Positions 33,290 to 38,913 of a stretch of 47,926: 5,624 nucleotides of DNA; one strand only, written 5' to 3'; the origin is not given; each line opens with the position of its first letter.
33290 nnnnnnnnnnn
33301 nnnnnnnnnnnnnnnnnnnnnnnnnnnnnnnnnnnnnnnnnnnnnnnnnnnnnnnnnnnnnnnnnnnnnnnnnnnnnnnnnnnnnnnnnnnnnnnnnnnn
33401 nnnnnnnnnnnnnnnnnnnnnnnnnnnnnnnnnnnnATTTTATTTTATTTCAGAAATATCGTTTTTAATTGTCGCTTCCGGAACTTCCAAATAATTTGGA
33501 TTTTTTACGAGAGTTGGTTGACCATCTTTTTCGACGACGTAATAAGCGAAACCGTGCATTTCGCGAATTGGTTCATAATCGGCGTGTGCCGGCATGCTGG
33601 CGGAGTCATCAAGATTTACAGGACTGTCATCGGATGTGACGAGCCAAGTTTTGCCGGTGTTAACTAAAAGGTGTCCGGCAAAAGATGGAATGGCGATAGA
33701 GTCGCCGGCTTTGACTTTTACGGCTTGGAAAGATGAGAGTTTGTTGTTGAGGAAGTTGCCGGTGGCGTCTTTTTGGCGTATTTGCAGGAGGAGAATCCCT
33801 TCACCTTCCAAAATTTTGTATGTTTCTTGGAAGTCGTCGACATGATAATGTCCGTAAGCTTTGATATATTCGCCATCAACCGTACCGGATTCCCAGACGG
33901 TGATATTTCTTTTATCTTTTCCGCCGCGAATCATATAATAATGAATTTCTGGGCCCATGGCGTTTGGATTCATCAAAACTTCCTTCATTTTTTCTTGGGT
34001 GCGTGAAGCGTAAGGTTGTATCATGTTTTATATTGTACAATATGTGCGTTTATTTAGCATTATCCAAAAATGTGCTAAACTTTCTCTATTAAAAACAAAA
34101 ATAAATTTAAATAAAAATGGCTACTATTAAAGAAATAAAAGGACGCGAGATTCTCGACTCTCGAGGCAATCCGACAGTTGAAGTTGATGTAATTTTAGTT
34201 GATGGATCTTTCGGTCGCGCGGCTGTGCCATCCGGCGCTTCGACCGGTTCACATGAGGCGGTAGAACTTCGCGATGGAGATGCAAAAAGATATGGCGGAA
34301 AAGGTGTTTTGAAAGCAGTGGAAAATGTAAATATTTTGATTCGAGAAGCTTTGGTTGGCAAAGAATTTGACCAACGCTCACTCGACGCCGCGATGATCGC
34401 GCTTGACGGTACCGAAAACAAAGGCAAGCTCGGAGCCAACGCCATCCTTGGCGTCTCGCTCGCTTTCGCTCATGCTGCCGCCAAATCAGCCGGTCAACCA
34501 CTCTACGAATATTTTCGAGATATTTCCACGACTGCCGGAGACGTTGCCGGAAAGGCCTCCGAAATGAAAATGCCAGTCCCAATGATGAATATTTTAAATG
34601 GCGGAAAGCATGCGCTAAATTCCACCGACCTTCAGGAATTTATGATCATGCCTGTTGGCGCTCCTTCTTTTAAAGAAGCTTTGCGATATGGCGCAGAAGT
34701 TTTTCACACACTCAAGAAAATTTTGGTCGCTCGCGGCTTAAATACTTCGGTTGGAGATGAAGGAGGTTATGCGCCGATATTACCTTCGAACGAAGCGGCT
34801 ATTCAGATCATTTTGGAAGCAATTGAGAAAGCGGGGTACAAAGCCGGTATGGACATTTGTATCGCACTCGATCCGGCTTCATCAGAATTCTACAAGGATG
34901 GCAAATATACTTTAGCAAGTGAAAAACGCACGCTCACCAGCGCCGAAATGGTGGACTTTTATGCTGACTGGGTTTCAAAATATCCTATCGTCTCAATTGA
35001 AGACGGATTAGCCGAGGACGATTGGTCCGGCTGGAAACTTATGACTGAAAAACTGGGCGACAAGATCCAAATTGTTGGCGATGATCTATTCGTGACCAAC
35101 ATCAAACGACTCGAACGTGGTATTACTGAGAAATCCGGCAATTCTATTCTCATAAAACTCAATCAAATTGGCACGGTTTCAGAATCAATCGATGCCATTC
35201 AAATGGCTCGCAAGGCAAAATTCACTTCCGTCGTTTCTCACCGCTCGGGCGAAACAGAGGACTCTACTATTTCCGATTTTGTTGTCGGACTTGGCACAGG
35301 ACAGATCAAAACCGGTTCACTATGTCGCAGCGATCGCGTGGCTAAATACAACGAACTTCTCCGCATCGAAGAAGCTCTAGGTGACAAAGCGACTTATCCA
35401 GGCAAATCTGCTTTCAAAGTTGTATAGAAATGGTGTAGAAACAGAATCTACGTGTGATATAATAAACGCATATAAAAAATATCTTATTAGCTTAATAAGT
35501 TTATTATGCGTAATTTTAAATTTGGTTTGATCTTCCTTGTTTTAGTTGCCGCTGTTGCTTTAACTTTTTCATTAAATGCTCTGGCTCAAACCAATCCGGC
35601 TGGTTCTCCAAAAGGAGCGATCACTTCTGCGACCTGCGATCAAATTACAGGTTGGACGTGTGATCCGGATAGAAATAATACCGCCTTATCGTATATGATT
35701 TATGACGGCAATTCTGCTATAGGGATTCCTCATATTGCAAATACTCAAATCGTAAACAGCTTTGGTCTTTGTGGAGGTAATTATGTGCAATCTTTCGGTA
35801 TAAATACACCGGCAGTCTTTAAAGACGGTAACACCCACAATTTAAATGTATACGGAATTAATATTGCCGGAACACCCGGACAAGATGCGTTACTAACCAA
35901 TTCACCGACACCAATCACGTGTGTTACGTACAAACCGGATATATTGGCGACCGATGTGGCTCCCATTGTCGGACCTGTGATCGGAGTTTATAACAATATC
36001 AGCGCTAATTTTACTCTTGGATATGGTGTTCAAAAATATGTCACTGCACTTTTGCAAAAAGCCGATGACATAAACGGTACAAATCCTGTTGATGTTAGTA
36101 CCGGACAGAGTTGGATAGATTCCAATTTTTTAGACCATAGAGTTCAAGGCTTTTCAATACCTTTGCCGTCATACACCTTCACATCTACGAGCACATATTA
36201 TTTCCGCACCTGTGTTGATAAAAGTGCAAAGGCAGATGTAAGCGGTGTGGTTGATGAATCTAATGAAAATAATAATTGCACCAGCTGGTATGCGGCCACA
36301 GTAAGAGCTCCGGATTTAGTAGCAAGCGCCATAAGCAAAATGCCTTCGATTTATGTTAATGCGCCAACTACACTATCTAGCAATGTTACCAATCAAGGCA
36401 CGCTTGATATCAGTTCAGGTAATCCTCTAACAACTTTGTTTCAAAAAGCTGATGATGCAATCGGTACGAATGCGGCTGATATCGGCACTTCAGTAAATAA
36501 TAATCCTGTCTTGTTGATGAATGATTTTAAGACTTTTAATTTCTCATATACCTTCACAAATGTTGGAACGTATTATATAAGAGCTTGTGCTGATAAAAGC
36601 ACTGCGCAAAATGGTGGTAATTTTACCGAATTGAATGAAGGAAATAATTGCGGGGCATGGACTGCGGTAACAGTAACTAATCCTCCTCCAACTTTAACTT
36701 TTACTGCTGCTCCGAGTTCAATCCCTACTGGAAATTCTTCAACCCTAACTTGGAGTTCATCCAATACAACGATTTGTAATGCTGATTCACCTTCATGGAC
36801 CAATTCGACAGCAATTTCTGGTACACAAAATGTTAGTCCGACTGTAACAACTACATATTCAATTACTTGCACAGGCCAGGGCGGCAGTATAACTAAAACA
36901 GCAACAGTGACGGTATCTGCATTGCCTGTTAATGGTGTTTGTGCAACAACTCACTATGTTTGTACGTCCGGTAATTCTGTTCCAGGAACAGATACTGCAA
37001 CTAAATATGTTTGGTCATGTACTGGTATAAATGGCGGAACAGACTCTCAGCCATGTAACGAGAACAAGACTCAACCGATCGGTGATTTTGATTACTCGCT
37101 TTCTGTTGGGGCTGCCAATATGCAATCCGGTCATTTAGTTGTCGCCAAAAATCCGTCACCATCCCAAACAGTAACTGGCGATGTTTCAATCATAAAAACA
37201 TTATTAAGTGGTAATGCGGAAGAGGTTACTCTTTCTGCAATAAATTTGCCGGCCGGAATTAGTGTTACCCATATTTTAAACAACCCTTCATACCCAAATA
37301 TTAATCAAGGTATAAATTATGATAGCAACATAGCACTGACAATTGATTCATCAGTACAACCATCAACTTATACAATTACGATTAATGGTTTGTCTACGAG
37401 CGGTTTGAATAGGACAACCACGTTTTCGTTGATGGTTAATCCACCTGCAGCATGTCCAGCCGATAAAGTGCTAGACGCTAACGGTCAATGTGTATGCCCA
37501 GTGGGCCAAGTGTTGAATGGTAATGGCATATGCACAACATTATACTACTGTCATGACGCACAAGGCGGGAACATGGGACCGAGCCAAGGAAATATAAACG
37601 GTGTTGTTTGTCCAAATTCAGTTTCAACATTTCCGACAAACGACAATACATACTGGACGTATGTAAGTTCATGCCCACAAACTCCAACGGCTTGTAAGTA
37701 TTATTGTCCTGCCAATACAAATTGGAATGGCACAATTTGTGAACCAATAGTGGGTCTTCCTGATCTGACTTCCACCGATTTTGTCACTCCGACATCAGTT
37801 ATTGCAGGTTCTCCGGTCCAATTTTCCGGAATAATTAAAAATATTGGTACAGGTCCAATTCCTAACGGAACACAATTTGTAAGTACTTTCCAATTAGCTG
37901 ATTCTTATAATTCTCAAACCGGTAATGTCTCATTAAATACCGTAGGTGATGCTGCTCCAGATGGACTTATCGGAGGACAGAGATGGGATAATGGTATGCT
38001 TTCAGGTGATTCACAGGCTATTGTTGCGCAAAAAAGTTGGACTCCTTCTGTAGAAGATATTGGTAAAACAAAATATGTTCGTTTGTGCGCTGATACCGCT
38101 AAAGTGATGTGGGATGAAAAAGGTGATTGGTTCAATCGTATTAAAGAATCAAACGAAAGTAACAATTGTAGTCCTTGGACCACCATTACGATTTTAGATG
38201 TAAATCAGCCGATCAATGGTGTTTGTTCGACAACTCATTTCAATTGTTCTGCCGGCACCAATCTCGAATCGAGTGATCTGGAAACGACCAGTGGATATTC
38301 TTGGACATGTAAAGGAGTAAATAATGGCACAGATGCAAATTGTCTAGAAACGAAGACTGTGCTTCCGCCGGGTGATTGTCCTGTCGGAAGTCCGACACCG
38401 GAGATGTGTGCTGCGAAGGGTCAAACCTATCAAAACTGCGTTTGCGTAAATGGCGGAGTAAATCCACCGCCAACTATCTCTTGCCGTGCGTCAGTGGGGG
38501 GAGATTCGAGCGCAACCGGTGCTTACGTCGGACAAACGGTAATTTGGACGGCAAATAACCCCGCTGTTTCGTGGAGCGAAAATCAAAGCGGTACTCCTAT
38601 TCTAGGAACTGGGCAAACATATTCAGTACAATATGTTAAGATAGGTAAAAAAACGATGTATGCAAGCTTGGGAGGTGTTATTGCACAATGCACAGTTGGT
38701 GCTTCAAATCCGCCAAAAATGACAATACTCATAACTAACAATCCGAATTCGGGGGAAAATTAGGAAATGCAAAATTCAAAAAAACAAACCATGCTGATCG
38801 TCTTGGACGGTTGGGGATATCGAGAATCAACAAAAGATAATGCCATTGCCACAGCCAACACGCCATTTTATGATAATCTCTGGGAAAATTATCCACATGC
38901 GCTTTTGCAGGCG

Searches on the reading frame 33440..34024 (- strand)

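Call 7: search_protein_families(library=pfam, proteins=[window:33440-34024:-], max_evalue=0.001)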
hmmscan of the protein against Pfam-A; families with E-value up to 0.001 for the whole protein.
window:33440-34024:- (194 aa): 2 families
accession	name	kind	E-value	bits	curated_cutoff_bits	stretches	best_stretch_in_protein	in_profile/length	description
PF06560.17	GPI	-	1.5e-17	63.9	20.7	1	38-170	51-172/182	Glucose-6-phosphate isomerase (GPI)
PF07883.17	Cupin_2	-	0.00027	21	27.2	0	101-126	37-62/70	Cupin domain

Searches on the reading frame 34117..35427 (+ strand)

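Call 7: search_protein_families(library=pfam, proteins=[window:34117-35427:+], max_evalue=0.001)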
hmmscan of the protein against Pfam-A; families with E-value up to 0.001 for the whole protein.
window:34117-35427:+ (436 aa): 3 families
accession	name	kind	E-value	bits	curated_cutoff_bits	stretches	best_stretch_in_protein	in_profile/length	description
PF00113.28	Enolase_C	-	5.7e-133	443.2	21.5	1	150-434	2-294/296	Enolase, C-terminal TIM barrel domain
PF03952.21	Enolase_N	-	3.4e-58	195.9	35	1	4-132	1-130/131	Enolase, N-terminal domain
PF07476.17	MAAL_C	-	0.00074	19.2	27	0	311-395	134-217/249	Methylaspartate ammonia-lyase C-terminus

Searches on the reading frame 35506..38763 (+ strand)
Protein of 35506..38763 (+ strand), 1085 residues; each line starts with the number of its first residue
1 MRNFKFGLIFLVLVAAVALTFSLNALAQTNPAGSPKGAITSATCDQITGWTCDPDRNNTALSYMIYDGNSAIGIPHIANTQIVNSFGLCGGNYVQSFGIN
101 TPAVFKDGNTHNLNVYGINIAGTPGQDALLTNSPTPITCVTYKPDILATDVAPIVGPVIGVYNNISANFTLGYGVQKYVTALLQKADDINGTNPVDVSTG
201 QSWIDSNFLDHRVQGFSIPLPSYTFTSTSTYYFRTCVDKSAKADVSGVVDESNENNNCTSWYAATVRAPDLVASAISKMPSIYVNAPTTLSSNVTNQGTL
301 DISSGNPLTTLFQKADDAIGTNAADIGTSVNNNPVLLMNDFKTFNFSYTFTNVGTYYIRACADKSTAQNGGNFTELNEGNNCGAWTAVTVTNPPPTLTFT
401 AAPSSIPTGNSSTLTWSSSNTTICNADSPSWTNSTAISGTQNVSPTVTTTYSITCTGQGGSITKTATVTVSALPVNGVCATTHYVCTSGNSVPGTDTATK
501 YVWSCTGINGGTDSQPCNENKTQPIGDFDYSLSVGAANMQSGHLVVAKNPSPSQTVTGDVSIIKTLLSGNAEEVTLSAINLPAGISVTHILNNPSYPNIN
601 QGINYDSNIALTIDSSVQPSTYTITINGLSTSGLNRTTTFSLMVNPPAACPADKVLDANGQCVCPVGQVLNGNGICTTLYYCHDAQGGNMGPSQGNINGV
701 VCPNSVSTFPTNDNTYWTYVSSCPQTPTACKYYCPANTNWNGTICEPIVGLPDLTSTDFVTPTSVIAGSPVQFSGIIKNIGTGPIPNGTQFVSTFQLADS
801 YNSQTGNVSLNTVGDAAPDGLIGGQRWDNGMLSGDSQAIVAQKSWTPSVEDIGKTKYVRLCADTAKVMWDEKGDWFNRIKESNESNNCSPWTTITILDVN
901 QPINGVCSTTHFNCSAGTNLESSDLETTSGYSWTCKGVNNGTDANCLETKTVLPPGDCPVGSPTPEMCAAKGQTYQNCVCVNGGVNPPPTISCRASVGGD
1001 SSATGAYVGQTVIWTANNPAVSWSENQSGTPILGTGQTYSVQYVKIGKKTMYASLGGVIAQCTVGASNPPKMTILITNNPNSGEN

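Call 7: search_protein_families(library=pfam, proteins=[window:35506-38763:+], max_evalue=0.001)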
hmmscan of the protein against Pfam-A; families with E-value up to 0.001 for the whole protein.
window:35506-38763:+ (1085 aa): 1 family
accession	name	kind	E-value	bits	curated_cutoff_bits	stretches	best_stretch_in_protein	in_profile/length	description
PF07705.17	CARDB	-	8.2e-09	36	22.7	1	268-382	1-98/101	CARDB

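Call 8: search_protein_families(library=ncbifam, proteins=[window:35506-38763:+], max_evalue=0.01)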
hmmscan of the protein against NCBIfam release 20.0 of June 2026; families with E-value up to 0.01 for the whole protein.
window:35506-38763:+ (1085 aa): 0 families
